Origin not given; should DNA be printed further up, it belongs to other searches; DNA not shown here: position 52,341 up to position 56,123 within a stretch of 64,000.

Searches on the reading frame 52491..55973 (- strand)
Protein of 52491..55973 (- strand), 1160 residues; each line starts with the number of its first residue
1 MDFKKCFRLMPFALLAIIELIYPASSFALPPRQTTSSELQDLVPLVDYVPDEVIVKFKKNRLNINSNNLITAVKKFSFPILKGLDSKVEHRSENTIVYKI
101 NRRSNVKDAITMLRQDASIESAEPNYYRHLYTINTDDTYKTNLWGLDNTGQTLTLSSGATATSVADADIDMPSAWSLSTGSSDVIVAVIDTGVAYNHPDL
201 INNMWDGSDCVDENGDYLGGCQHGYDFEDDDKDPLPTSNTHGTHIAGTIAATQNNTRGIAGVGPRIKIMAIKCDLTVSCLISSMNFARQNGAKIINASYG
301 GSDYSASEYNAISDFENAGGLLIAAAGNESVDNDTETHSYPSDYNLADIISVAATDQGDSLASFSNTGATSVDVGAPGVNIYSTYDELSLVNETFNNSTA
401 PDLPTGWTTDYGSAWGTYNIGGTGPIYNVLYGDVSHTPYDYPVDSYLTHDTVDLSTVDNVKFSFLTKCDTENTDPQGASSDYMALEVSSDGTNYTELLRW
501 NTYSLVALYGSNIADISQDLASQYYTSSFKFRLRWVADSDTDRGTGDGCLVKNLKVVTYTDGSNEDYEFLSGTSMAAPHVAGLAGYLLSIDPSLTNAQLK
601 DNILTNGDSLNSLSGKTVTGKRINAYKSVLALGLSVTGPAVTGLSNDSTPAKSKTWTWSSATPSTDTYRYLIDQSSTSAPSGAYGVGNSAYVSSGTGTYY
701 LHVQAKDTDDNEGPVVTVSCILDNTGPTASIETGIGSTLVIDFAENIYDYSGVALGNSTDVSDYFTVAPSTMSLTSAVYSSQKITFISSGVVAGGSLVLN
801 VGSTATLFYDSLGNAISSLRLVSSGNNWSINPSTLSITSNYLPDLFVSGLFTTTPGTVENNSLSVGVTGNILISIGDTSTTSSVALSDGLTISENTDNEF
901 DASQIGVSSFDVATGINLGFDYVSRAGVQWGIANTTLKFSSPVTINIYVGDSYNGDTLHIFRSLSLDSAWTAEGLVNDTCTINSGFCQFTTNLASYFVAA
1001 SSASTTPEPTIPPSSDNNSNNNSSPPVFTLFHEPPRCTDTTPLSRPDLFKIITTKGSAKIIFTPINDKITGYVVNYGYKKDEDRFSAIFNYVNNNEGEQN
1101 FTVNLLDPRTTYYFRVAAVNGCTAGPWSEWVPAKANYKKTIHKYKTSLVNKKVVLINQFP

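Call 12: search_protein_families(library=pfam, proteins=[window:52491-55973:-], max_evalue=0.001)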
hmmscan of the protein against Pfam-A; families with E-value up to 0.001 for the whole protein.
window:52491-55973:- (1160 aa): 4 families
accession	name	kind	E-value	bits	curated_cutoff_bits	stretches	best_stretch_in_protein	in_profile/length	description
PF00082.27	Peptidase_S8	-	1.3e-46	159.7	21.8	2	182-387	2-212/288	Subtilase family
PF00041.27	fn3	-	9.7e-10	39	25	1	1056-1132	14-82/84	Fibronectin type III domain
PF22148.1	Fervidolysin_NPro-like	-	5e-05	24.1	21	1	46-125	13-81/81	Fervidolysin N-terminal prodomain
PF16656.11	Pur_ac_phosph_N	-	0.00017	22.5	30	1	1066-1131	22-89/93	Purple acid Phosphatase, N-terminal domain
